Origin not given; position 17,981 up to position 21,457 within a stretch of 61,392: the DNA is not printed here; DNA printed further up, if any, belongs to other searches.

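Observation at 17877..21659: Operon of Roadblock/LC7 protein, 1058-aa Roadblock/coiled-coil giant and 84-aa two-TM protein, with no GTPase partner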

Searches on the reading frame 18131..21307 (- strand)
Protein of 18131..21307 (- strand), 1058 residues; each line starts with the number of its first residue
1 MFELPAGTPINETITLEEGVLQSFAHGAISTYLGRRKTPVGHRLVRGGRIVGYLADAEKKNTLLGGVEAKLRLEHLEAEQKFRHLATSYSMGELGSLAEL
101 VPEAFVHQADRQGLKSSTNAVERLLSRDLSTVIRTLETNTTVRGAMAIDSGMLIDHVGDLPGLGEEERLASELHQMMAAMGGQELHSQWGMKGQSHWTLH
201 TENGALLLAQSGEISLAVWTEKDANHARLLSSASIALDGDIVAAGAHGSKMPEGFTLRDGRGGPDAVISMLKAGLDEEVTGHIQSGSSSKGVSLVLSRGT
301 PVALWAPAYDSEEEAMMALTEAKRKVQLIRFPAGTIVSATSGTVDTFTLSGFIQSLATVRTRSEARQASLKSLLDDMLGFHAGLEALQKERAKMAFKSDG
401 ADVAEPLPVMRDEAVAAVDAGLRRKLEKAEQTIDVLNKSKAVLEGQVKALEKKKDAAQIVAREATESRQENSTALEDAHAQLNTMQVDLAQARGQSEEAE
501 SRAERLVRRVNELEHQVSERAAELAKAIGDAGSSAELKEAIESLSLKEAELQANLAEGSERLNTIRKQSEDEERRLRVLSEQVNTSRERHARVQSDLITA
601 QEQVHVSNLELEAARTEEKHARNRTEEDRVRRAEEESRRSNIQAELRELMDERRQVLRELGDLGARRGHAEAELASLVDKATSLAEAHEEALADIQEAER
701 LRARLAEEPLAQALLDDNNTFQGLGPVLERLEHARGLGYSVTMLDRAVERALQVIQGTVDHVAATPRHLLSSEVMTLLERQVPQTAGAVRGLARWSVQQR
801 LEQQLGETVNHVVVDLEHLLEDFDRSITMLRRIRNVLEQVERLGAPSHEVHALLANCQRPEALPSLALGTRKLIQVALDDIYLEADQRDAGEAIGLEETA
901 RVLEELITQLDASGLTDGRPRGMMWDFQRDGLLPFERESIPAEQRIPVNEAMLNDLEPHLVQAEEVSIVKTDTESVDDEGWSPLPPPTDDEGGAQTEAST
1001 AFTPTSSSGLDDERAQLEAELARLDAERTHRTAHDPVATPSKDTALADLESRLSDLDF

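Call 3: search_protein_families(library=pfam, proteins=[window:18131-21307:-], max_evalue=0.1)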
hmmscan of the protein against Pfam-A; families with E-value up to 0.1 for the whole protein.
window:18131-21307:- (1058 aa): 1 family
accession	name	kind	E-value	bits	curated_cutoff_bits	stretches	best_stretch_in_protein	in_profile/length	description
PF16331.10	TolA_bind_tri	-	0.011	16.2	30.1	1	467-526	11-71/76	TolA binding protein trimerisation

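Call 4: search_protein_families(library=ncbifam, proteins=[window:18131-21307:-], max_evalue=0.1)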
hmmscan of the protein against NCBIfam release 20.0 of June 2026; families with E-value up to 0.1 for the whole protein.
window:18131-21307:- (1058 aa): 6 families
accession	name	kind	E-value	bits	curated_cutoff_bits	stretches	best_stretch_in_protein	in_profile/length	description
TIGR02168.1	SMC_prok_B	equivalog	3.1e-11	41.8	567.35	1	336-727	582-989/1181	chromosome segregation protein SMC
TIGR02169.1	SMC_prok_A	equivalog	1.6e-07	29.4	729.4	1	423-707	177-463/1165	chromosome segregation protein SMC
NF002572.0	PRK02224.1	equivalog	0.00024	19.6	1087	1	393-846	175-607/888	DNA double-strand break repair ATPase Rad50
TIGR04523.1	Mplasa_alph_rch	subfamily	0.031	12.2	270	1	422-519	431-528/745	helix-rich protein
NF001624.0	PRK00411.1-2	subfamily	0.045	12.6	354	0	613-665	255-307/374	ORC1-type DNA replication protein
NF058533.1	antiphage_ProA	equivalog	0.063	10.6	1500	1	415-842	739-1156/1903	anti-phage protein ProA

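Call 8: find_homologous_proteins(query=window:18131-21307:-, max_evalue=0.001)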
Query window:18131-21307:- (1058 aa): 516 proteins with E <= 0.001 among 8000 candidates; the best 120 are listed.
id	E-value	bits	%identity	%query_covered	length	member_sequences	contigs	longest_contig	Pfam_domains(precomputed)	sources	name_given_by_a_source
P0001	0.0e+0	2086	93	100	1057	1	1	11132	-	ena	-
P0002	0.0e+0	2085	93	100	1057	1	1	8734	-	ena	-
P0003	0.0e+0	2084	92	100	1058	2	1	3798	-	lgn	-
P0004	0.0e+0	2084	93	100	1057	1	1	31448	-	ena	-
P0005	0.0e+0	2084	93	100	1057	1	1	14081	-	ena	-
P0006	0.0e+0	2083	93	100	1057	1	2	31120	-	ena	-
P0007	0.0e+0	2083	93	100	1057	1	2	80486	-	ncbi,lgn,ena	-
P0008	0.0e+0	2083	93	100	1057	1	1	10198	-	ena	-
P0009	0.0e+0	2082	93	100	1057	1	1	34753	-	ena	-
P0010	0.0e+0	2081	93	100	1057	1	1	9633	-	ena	-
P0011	0.0e+0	2080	93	100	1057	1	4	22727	-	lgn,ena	-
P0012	0.0e+0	2080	93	100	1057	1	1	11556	-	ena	-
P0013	0.0e+0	2079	92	100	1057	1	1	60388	-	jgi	-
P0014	0.0e+0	2079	93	100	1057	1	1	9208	-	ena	-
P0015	0.0e+0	2079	93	100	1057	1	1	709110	-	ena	-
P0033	0.0e+0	2074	92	100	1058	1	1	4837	-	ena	-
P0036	0.0e+0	2073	92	100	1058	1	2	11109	-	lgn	-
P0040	0.0e+0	2071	92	100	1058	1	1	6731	-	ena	-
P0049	0.0e+0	2064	91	100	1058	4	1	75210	-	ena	-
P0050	0.0e+0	2059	92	100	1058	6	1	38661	-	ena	-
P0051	0.0e+0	2057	91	100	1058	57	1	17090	-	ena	-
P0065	0.0e+0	1903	84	100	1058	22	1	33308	-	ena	-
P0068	0.0e+0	1892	83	100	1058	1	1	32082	-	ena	-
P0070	0.0e+0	1891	83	100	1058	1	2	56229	-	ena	-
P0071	0.0e+0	1887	83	100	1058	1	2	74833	-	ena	-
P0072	0.0e+0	1887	83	100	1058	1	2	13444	-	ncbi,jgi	-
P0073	0.0e+0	1887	83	100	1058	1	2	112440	-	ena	-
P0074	0.0e+0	1880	83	100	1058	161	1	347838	-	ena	-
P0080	0.0e+0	1780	80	100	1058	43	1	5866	-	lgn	-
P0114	0.0e+0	1607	73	100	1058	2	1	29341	-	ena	-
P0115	0.0e+0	1592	72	100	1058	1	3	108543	-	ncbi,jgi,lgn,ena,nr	ncbi:MAG TPA: hypothetical protein QGI72_01690 [Poseidonia sp.]|nr:hypothetical protein [Poseidonia 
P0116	0.0e+0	1575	71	100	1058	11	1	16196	-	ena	-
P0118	0.0e+0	1571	71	100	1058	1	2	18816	-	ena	-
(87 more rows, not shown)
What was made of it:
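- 18131..21307 (-): g2: 1058-aa giant (rod protein). More than 500 homolog clusters, all unnamed and from Poseidoniales (call 8).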

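Call 35: find_related_loci(query=A2, collection=genome_contigs, flank=6000)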
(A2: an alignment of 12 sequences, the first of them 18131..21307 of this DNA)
Query A2 (1058 aa) in genome_contigs; peptide patterns used: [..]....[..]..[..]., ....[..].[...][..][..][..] (x = any residue, [..] = any of these).
599 stretches matched a pattern (row limit reached: there are more); 239 encode a relative of the query (tblastn E <= 1e-3); the best 80 are kept; 80 distinct loci.
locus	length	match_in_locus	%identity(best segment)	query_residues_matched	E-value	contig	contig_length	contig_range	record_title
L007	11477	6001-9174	99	1-1058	0e+0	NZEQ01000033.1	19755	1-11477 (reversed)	MAG: Verrucomicrobiales bacterium isolate ARS100 5475, whole genome shotgun sequence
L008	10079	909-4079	93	1-1058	0e+0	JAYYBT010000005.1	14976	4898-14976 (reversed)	MAG: Thermoplasmatota archaeon isolate XS_MAG27 XS_MAG27_0005, whole genome shotgun sequence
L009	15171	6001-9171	92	1-1058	0e+0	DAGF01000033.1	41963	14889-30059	MAG TPA_asm: Euryarchaeota archaeon UBA549 UBA549_contig_1196, whole genome shotgun sequence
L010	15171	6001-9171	89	1-1058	0e+0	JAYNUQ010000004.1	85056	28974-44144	MAG: Candidatus Poseidoniales archaeon isolate 139536_S27_maxbin_bins.tsv.039 NODE_87_length_85056_cov_13.070117, whole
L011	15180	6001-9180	85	1-1058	0e+0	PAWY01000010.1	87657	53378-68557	MAG: Methanobacteriota archaeon isolate SAT1329 156757, whole genome shotgun sequence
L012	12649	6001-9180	85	1-1058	0e+0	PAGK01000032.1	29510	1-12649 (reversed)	MAG: Methanobacteriota archaeon isolate MED790 49552, whole genome shotgun sequence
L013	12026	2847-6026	85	1-1058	0e+0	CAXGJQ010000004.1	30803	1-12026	MAG TPA_asm: uncultured Candidatus Poseidoniales archaeon isolate ERR315856_concoct_3 genome assembly, contig: ERZ677869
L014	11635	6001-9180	84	1-1058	0e+0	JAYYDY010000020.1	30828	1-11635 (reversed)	MAG: Thermoplasmatota archaeon isolate XS_MAG49 XS_MAG49_0020, whole genome shotgun sequence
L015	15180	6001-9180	84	1-1058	0e+0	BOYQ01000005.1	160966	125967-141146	MAG: Candidatus Poseidoniales archaeon CM1_5m.P78 DNA, sequence05, whole genome shotgun sequence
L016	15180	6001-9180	84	1-1058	0e+0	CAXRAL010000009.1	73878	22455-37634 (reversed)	MAG: Candidatus Poseidoniaceae archaeon isolate YZ09aB_8.77 genome assembly, contig: k141_218865, whole genome shotgun s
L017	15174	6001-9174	83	1-1058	0e+0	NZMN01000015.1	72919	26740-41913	MAG: Methanobacteriota archaeon isolate IN1219 29178, whole genome shotgun sequence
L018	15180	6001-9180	82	1-1058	0e+0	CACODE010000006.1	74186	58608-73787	MAG: uncultured Candidatus Poseidoniales archaeon isolate AH-287-P07 genome assembly, contig: AH-287-P07_NODE_6, whole g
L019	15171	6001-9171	81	1-1058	0e+0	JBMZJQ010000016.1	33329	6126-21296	MAG: Poseidonia sp. isolate ME_XS_2301_3_bin18 ME_XS_2301_3_bin18_15, whole genome shotgun sequence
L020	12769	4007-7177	80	1-1058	0e+0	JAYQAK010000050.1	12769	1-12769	MAG: Poseidonia sp. isolate 139585_S186_metabat_bins_sspec.tsv.121_sub NODE_4265_length_12769_cov_7.215275, whole genome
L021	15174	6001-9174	91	1-1058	0e+0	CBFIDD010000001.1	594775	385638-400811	MAG: Poseidonia sp. isolate Co_bin_387_strict genome assembly, contig: Co_bin_387_strict_c1, whole genome shotgun sequen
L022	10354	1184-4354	80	1-1058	0e+0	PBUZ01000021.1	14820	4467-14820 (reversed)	MAG: Methanobacteriota archaeon isolate RS440 59266, whole genome shotgun sequence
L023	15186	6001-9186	77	1-1058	0e+0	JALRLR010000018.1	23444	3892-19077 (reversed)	MAG: Poseidonia sp. isolate JJ.4 NODE_18_length_23444_cov_11.261779, whole genome shotgun sequence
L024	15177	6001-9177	78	1-1058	0e+0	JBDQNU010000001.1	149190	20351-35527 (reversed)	MAG: Poseidonia sp. isolate SFB_27S_18Nov15_50_19 NODE_1_length_149190_cov_12.136427, whole genome shotgun sequence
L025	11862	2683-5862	78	1-1058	0e+0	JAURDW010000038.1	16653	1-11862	MAG: Poseidonia sp. isolate SFB_34D_50_17 NODE_38_length_16653_cov_5.708193, whole genome shotgun sequence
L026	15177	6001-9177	78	1-1058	0e+0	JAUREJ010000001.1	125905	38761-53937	MAG: Poseidonia sp. isolate SFB_3D_100_22 NODE_1_length_125905_cov_5.354309, whole genome shotgun sequence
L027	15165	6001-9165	75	1-1058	0e+0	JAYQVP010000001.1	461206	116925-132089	MAG: Poseidonia sp. isolate SD9010_S4_metabat_bins_sens.tsv.079 NODE_2_length_461206_cov_13.759615, whole genome shotgun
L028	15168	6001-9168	75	1-1058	0e+0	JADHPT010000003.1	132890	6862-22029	MAG: Poseidonia sp. isolate BS307-5m-G40 BS307-5m-C42, whole genome shotgun sequence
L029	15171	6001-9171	74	1-1058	0e+0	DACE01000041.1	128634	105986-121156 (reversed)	MAG TPA_asm: Euryarchaeota archaeon UBA256 UBA256_contig_2832, whole genome shotgun sequence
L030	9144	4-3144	75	10-1058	0e+0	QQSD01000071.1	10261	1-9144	MAG: Candidatus Poseidoniales archaeon isolate bin_245 U_43203-71, whole genome shotgun sequence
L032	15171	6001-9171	72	1-1058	0e+0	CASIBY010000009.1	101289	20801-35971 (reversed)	MAG: Candidatus Poseidoniaceae archaeon isolate FRAM_WSC20_S10_BML_bin_60_1 genome assembly, contig: FRAM_WSC20_S10_BML_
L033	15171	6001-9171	71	1-1058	0e+0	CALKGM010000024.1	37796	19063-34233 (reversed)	MAG: Candidatus Poseidoniaceae archaeon isolate S4_Bin_METABAT__164_1 genome assembly, contig: c_000000436320, whole gen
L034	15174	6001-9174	72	1-1058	0e+0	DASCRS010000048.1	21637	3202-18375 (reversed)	MAG TPA_asm: Poseidonia sp. isolate Ts_MAG_10 c_000000224999, whole genome shotgun sequence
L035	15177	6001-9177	79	1-1058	0e+0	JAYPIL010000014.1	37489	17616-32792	MAG: Poseidonia sp. isolate 139577_S178_maxbin_bins.tsv.038 NODE_930_length_37489_cov_9.309264, whole genome shotgun seq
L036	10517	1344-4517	72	1-1058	0e+0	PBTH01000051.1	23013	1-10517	MAG: Methanobacteriota archaeon isolate NP65 MHASMcontig_81327, whole genome shotgun sequence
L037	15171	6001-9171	71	1-1058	0e+0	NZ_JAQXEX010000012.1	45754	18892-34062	MAG: Poseidonia sp. isolate cluster2-bin.125 k141_1601190, whole genome shotgun sequence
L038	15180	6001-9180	69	1-1058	0e+0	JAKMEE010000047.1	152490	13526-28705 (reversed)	MAG: Poseidonia sp. isolate MOX_bin38 MunidaNeritic.contigs.fa_k127_324856, whole genome shotgun sequence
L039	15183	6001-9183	77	1-1058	0e+0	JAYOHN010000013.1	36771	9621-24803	MAG: Poseidonia sp. isolate 139549_S151_rosella_bins.tsv.060 NODE_914_length_36771_cov_8.326125, whole genome shotgun se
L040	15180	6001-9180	68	1-1058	0e+0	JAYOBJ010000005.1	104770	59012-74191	MAG: Methanobacteriota archaeon isolate 139554_S156_rosella_bins.tsv.064 NODE_115_length_104770_cov_11.770472, whole gen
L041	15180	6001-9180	68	1-1058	0e+0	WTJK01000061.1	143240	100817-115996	MAG: Methanobacteriota archaeon isolate PL36329bin_3 NODE_6_length_143240_cov_23.642742, whole genome shotgun sequence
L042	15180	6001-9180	84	1-1058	0e+0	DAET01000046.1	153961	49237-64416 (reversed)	MAG TPA_asm: Euryarchaeota archaeon UBA486 UBA486_contig_3987, whole genome shotgun sequence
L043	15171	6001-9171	69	1-1058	0e+0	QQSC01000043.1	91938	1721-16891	MAG: Candidatus Poseidoniales archaeon isolate bin_220 U_43198-43, whole genome shotgun sequence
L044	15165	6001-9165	63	1-1058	0e+0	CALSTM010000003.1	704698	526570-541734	MAG: Candidatus Poseidoniaceae archaeon isolate W_MB9_1 genome assembly, contig: contig_8419_W_MB9, whole genome shotgun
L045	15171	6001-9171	74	1-1058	0e+0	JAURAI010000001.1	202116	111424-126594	MAG: Poseidonia sp. isolate SFB_13D_100_41 k141_1065935_length_202116_cov_29.1939, whole genome shotgun sequence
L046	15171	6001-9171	62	1-1058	0e+0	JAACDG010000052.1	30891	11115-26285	MAG: Methanobacteriota archaeon isolate HS5BWF_bin.1 HS5bwf_k87_595415_1_30891, whole genome shotgun sequence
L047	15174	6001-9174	61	1-1058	0e+0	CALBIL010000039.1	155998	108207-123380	MAG TPA_asm: uncultured euryarchaeote isolate ERR2206762_bin.189_CONCOCT_v1.1_MAG genome assembly, contig: ERZ887853.9,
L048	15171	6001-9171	61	1-1058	0e+0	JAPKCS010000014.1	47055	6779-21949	MAG: Candidatus Poseidoniaceae archaeon isolate ANT-70 NODE_141_length_47055_cov_12.794766, whole genome shotgun sequenc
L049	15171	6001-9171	61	1-1058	0e+0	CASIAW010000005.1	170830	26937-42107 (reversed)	MAG: Candidatus Poseidoniaceae archaeon isolate FRAM_WSC20_S26_SRF_bin_100_1 genome assembly, contig: FRAM_WSC20_S26_SW_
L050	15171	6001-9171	61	1-1058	0e+0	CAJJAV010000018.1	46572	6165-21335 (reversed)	uncultured Candidatus Poseidoniales archaeon isolate FRAM18_bin109 genome assembly, contig: FRAM17_bin109-18, whole geno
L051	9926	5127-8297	61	1-1058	0e+0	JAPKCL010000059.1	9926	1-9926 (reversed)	MAG: Candidatus Poseidoniaceae archaeon isolate ANT-63 NODE_3122_length_9926_cov_5.515044, whole genome shotgun sequence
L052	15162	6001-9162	62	1-1058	0e+0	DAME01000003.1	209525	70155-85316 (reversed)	MAG TPA_asm: Euryarchaeota archaeon UBA88 UBA88_contig_1430, whole genome shotgun sequence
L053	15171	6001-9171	62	1-1058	0e+0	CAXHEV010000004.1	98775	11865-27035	MAG TPA_asm: uncultured Candidatus Poseidoniales archaeon isolate SRR12480315_binner12_Refined_19 genome assembly, conti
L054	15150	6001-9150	60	1-1058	0e+0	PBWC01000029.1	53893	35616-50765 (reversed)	MAG: Methanobacteriota archaeon isolate RS406 39739, whole genome shotgun sequence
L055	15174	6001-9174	61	1-1058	0e+0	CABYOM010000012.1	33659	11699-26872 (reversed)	uncultured Candidatus Poseidoniales archaeon isolate AG-333-I22 genome assembly, contig: AG-333-I22_NODE_12, whole genom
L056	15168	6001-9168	61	1-1058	0e+0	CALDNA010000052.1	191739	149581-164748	MAG TPA_asm: uncultured euryarchaeote isolate ERR599035_bin.45_CONCOCT_v1.1_MAG genome assembly, contig: ERZ840559.1, wh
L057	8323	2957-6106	60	1-1058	0e+0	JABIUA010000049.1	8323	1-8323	MAG: Methanobacteriota archaeon isolate SI072_bin37 k141_3492206, whole genome shotgun sequence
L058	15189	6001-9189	59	1-1058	0e+0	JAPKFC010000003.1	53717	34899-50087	MAG: Candidatus Poseidoniaceae archaeon isolate ANT-132 NODE_199_length_53717_cov_7.410477, whole genome shotgun sequenc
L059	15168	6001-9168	62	1-1058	0e+0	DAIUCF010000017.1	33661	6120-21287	MAG TPA_asm: Candidatus Poseidoniaceae archaeon isolate CTOTU8138 NODE_611_length_33661_cov_11.747545, whole genome shot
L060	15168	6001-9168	61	1-1058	0e+0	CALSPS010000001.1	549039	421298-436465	MAG: Candidatus Poseidoniaceae archaeon isolate C_MB351 genome assembly, contig: contig_17998_C_MB351, whole genome shot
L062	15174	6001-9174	61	1-1058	0e+0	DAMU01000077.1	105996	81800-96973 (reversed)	MAG TPA_asm: Euryarchaeota archaeon UBA91 UBA91_contig_8084, whole genome shotgun sequence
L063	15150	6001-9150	59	1-1058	0e+0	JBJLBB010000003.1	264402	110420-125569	MAG: Candidatus Poseidoniaceae archaeon isolate LRMED-012 MGIIa-LRMED-012-C3, whole genome shotgun sequence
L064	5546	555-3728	61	1-1058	0e+0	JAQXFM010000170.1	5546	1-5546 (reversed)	MAG: Candidatus Poseidoniaceae archaeon isolate cluster3-bin.98 k119_316316, whole genome shotgun sequence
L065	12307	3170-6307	59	1-1058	0e+0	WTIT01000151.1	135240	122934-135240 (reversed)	MAG: Methanobacteriota archaeon isolate PL36325bin_14 NODE_11_length_135240_cov_14.014580, whole genome shotgun sequence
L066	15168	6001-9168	61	1-1058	0e+0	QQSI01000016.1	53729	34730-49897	MAG: Candidatus Poseidoniales archaeon isolate bin_35 U_43220-16, whole genome shotgun sequence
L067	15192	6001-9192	60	1-1058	0e+0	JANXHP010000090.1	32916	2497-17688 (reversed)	MAG: Candidatus Poseidoniaceae archaeon isolate Bin06_025 c_000001763176, whole genome shotgun sequence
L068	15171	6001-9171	62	1-1058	0e+0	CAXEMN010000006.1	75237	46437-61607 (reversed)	MAG TPA_asm: uncultured Candidatus Poseidoniales archaeon isolate ERR598963_concoct_97 genome assembly, contig: ERZ83144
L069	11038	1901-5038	59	1-1058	0e+0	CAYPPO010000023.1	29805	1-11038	MAG TPA_asm: uncultured Candidatus Poseidoniales archaeon isolate binchicken_co76_63 genome assembly, contig: NODE_1760_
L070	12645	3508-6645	59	1-1058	0e+0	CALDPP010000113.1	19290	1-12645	MAG TPA_asm: uncultured euryarchaeote isolate ERR598966_bin.16_CONCOCT_v1.1_MAG genome assembly, contig: ERZ832020.531,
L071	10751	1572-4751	58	1-1058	0e+0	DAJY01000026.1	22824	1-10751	MAG TPA_asm: Euryarchaeota archaeon UBA242 UBA242_contig_4389, whole genome shotgun sequence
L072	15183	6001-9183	59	1-1058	0e+0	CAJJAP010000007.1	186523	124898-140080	uncultured Candidatus Poseidoniales archaeon isolate FRAM18_bin108 genome assembly, contig: FRAM17_bin108-7, whole genom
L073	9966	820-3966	59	1-1058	0e+0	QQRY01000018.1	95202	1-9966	MAG: Candidatus Poseidoniales archaeon isolate bin_137 U_43176-18, whole genome shotgun sequence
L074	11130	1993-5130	58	1-1058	0e+0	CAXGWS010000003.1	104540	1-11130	MAG TPA_asm: uncultured Candidatus Poseidoniales archaeon isolate ERR594347_concoct_43 genome assembly, contig: ERZ11848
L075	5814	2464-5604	58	1-1058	0e+0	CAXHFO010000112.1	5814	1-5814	MAG TPA_asm: uncultured Candidatus Poseidoniales archaeon isolate SRR12479975_concoct_5 genome assembly, contig: ERZ4874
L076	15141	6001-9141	58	1-1058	0e+0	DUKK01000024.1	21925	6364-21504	MAG TPA_asm: Candidatus Poseidoniaceae archaeon isolate UBA9354 contig_5417, whole genome shotgun sequence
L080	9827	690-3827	58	1-1058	0e+0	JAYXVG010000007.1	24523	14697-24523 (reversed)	MAG: Thermoplasmatota archaeon isolate XS_MAG117 XS_MAG117_0007, whole genome shotgun sequence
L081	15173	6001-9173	63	1-1058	0e+0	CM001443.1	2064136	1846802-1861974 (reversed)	MAG: uncultured Candidatus Poseidoniales archaeon isolate MG-II chromosome, whole genome shotgun sequence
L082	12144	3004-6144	58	1-1058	0e+0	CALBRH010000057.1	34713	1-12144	MAG TPA_asm: uncultured euryarchaeote isolate ERR599136_bin.74_CONCOCT_v1.1_MAG genome assembly, contig: ERZ841824.1135,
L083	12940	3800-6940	59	1-1058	0e+0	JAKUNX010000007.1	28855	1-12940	MAG: Candidatus Poseidoniaceae archaeon isolate ALOHA_A2.0_18 A2.0-MGIIa-L1-1_7, whole genome shotgun sequence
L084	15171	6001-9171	69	1-1058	0e+0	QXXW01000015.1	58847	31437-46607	MAG: Candidatus Poseidoniales archaeon isolate NorthSea_HE361-13_A06 BWM10_Refined_6_15, whole genome shotgun sequence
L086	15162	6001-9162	55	1-1058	0e+0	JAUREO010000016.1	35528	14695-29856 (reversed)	MAG: Poseidonia sp. isolate SFB_3D_100_4 NODE_16_length_35528_cov_3.288031, whole genome shotgun sequence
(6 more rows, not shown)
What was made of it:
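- At least 239 species-representative genomes carry it (call 35).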
